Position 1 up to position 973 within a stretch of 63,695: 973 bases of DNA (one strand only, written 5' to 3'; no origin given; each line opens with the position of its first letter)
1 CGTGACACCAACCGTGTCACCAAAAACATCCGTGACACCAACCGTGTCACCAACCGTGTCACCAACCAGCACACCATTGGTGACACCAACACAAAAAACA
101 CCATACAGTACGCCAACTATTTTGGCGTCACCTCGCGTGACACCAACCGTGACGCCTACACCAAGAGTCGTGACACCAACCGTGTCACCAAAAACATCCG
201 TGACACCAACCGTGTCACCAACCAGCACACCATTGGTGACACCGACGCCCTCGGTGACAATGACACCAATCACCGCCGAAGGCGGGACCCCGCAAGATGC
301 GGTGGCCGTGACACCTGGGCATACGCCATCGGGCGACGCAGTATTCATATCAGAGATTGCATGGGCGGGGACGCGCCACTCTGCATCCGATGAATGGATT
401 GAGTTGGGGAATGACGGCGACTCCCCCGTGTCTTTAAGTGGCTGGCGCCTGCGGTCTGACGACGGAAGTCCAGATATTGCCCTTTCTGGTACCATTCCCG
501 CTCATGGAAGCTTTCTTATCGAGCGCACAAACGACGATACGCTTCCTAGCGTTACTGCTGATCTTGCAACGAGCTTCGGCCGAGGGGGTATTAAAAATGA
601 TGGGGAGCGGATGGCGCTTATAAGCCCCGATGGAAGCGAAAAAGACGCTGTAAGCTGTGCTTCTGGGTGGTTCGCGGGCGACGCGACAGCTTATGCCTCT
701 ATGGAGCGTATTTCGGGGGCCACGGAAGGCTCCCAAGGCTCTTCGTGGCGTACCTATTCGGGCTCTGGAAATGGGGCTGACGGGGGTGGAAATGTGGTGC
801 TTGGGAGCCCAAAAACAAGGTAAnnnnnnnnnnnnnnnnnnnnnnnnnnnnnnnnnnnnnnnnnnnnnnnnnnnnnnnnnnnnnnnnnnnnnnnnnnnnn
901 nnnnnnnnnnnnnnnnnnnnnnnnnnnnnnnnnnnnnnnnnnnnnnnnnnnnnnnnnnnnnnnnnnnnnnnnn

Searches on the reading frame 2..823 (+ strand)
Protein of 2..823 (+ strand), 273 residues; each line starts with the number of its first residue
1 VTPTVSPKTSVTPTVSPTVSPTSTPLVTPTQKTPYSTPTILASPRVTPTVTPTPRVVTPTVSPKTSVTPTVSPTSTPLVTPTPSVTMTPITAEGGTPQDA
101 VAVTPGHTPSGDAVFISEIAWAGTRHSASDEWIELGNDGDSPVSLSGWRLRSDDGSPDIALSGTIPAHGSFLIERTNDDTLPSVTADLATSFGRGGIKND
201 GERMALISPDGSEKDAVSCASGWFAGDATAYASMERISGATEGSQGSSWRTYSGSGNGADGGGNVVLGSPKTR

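Call 7: search_protein_families(library=pfam, proteins=[window:2-823:+], max_evalue=0.01)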
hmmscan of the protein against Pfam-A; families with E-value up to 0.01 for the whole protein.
window:2-823:+ (273 aa): 1 family
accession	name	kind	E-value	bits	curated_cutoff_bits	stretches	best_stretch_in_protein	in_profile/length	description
PF00932.25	LTD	-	8.9e-13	49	34.3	1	109-218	3-106/109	Lamin Tail Domain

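Call 13: search_protein_families(library=ncbifam, proteins=[window:2-823:+], max_evalue=0.1)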
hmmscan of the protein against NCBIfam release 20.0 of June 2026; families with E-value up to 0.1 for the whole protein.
window:2-823:+ (273 aa): 0 families
